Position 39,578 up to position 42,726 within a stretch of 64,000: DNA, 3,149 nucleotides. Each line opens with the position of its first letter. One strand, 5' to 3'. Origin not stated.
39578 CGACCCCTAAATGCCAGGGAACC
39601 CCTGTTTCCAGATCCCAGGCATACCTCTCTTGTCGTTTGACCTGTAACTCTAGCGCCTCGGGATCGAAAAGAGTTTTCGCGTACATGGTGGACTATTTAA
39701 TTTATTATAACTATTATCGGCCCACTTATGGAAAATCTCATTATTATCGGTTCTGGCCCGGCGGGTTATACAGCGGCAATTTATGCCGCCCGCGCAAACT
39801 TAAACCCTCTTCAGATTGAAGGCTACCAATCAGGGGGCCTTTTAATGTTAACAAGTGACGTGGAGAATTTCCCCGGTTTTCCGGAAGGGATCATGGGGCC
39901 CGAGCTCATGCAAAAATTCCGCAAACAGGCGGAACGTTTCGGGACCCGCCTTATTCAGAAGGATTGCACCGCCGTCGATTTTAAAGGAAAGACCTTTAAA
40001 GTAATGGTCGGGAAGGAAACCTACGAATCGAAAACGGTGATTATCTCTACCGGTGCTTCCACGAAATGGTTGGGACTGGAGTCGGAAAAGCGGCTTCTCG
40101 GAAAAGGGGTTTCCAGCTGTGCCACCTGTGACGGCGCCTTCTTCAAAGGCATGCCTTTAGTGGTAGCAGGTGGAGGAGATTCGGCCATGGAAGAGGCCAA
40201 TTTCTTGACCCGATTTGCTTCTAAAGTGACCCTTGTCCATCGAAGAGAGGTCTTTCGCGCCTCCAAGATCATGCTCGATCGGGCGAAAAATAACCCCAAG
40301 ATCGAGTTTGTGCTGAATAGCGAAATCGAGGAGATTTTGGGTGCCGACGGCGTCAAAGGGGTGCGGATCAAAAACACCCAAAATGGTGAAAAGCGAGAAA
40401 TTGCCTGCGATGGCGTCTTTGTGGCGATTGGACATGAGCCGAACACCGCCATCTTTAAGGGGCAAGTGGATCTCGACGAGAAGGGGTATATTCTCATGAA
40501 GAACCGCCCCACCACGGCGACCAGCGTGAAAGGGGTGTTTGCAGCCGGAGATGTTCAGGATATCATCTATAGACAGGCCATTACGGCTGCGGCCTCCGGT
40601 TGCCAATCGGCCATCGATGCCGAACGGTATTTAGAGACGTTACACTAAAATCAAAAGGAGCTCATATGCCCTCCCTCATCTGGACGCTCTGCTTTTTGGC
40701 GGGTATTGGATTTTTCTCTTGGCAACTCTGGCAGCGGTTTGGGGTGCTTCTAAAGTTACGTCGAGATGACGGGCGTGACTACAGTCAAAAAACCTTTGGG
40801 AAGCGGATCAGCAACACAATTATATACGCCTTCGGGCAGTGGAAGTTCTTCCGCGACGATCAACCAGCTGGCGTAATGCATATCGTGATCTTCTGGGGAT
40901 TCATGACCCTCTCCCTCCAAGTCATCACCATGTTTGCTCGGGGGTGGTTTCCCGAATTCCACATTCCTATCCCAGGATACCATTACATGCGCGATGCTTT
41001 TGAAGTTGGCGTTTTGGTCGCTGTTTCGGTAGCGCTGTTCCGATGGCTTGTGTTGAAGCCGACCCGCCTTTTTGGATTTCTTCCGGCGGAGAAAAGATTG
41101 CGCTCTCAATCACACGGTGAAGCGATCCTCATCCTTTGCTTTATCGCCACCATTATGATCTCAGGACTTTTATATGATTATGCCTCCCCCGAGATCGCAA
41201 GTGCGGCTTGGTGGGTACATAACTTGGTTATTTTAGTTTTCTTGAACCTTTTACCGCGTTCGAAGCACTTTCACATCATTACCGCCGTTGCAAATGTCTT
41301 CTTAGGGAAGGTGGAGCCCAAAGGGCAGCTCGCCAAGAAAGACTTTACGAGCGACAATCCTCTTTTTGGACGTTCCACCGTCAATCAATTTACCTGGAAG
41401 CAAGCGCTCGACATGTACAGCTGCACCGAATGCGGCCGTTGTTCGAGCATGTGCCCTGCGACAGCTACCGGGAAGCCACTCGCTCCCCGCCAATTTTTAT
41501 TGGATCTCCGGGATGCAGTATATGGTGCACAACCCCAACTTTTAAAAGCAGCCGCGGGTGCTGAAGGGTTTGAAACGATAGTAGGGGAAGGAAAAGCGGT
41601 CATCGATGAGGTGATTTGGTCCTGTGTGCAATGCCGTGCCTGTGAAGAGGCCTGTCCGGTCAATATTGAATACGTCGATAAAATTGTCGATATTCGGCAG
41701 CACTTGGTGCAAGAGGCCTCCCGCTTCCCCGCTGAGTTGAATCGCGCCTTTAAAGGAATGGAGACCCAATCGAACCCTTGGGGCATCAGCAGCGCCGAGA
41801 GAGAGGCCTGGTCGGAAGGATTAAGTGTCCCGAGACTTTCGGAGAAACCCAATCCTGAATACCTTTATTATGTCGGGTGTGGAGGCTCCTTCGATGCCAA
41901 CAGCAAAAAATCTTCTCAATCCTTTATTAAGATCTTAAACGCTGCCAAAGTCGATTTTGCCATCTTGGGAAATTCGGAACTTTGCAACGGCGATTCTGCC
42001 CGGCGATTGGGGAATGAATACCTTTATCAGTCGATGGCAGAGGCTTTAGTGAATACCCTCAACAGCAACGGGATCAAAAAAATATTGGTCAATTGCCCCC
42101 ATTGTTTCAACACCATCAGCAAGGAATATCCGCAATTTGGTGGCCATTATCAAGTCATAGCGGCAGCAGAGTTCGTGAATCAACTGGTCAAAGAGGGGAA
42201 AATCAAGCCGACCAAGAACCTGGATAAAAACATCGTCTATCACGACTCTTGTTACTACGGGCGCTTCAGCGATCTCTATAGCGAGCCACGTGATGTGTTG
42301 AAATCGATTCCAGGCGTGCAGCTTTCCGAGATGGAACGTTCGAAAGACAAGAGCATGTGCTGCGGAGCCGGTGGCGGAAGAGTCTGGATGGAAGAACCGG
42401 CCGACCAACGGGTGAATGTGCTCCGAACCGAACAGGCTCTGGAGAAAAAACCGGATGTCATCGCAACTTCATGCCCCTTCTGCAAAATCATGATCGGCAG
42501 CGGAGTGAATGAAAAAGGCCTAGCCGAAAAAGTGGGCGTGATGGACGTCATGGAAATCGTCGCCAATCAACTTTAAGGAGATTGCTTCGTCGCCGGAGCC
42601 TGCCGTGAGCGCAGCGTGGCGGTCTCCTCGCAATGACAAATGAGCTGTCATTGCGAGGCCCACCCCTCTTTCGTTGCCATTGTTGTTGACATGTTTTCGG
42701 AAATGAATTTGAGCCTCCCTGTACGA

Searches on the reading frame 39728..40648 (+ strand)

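Call 85: search_protein_families(library=pfam, proteins=[window:39728-40648:+], max_evalue=0.001)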
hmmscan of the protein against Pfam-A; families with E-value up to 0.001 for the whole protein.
window:39728-40648:+ (306 aa): 8 families
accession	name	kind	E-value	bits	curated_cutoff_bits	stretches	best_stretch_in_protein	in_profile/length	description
PF07992.20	Pyr_redox_2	-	2.1e-51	175.5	26.1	1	3-291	2-291/291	Pyridine nucleotide-disulphide oxidoreductase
PF13738.12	Pyr_redox_3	-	2.8e-21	76.5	30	1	77-274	101-305/305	Pyridine nucleotide-disulphide oxidoreductase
PF00070.33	Pyr_redox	-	2.2e-18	67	22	1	144-216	2-81/82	Pyridine nucleotide-disulphide oxidoreductase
PF01266.30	DAO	-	2.7e-07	30.9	27.9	0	58-115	149-209/353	FAD dependent oxidoreductase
PF00890.30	FAD_binding_2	-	1.3e-05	25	20.4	0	4-32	2-30/414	FAD binding domain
PF03486.20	HI0933_like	-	6.1e-05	23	50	0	3-34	2-33/244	HI0933-like protein Rossmann domain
PF12831.13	FAD_oxidored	-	0.00027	20.8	27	0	4-37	2-36/416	FAD dependent oxidoreductase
PF01134.28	GIDA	-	0.0005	19.7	22.1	0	4-26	2-24/391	Glucose inhibited division protein A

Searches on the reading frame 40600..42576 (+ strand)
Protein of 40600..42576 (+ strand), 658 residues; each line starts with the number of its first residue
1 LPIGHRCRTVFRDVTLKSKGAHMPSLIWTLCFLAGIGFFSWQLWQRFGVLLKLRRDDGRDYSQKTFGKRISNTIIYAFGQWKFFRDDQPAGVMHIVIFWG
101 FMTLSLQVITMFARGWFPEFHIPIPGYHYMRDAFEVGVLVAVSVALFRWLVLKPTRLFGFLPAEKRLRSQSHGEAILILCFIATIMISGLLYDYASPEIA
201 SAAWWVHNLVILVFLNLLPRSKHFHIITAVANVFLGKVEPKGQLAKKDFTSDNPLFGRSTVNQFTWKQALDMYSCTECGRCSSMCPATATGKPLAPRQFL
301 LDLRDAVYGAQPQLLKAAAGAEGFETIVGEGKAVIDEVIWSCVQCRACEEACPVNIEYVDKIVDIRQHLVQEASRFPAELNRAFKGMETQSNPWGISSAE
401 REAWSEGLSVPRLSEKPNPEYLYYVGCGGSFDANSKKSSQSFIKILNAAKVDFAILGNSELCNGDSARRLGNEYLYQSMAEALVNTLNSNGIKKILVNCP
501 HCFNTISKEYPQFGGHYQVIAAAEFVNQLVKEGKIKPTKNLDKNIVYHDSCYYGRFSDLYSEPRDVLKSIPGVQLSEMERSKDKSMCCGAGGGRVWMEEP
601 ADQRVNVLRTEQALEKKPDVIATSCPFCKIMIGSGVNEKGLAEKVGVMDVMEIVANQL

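Call 22: search_protein_families(library=ncbifam, proteins=[window:40600-42576:+], max_evalue=0.00001)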
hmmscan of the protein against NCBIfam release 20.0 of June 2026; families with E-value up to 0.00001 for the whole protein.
window:40600-42576:+ (658 aa): 19 families
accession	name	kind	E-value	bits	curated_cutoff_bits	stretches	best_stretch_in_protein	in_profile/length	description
NF004898.0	PRK06259.1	equivalog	5.5e-42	144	385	1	333-655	179-485/488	fumarate reductase (CoM/CoB) subunit TfrB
NF045670.1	quin_L_LdhH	equivalog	1.4e-28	99.6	800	1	414-654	462-705/706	L-lactate dehydrogenase (quinone) large subunit LdhH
NF045663.1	diclust_near_Sec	equivalog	1e-23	83.4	530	1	330-629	343-615/759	pyridine nucleotide-disulfide oxidoreductase/dicluster-binding protein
NF008369.0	PRK11168.1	equivalog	1.4e-20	73.6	278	1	417-635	165-383/401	anaerobic glycerol-3-phosphate dehydrogenase subunit C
TIGR03379.1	glycerol3P_GlpC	equivalog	1.1e-15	57.3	279.9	1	422-634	165-379/397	anaerobic glycerol-3-phosphate dehydrogenase subunit GlpC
NF045796.1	DsrK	equivalog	3.7e-15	55.5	400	1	337-629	115-413/453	sulfate reduction electron transfer complex DsrMKJOP subunit DsrK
NF045724.1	ferredox_TmcB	equivalog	5.2e-15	54.9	735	1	341-631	100-403/430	electron transfer complex ferredoxin TmcB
NF045711.1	sulf_resp_HmcF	equivalog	3.6e-12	45.8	750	1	499-628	283-421/457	sulfate respiration complex iron-sulfur protein HmcF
NF038018.1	qmoC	equivalog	2.9e-10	40.2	300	0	61-227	189-352/360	quinone-interacting membrane-bound oxidoreductase complex subunit QmoC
NF008434.0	PRK11274.1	equivalog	4.4e-09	35.7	333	0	273-376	23-108/409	glycolate oxidase subunit GlcF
NF041890.1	hdrC_Methbact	equivalog_domain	1.4e-08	34.5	270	0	330-369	62-101/192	ferredoxin:CoB-CoM heterodisulfide reductase subunit HdrC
TIGR03288.1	CoB_CoM_SS_B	equivalog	1.8e-08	34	345.15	1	476-635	81-240/290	CoB--CoM heterodisulfide reductase subunit B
TIGR03290.1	CoB_CoM_SS_C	equivalog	2.6e-07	30.7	160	0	332-373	38-79/144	CoB--CoM heterodisulfide reductase subunit C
NF058577.1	FdxA_fam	equivalog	7.3e-07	29.3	65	0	267-289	30-52/52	4Fe-4S ferredoxin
TIGR00384.1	dhsB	subfamily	1.2e-06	28.1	88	0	336-365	192-221/222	succinate dehydrogenase and fumarate reductase iron-sulfur protein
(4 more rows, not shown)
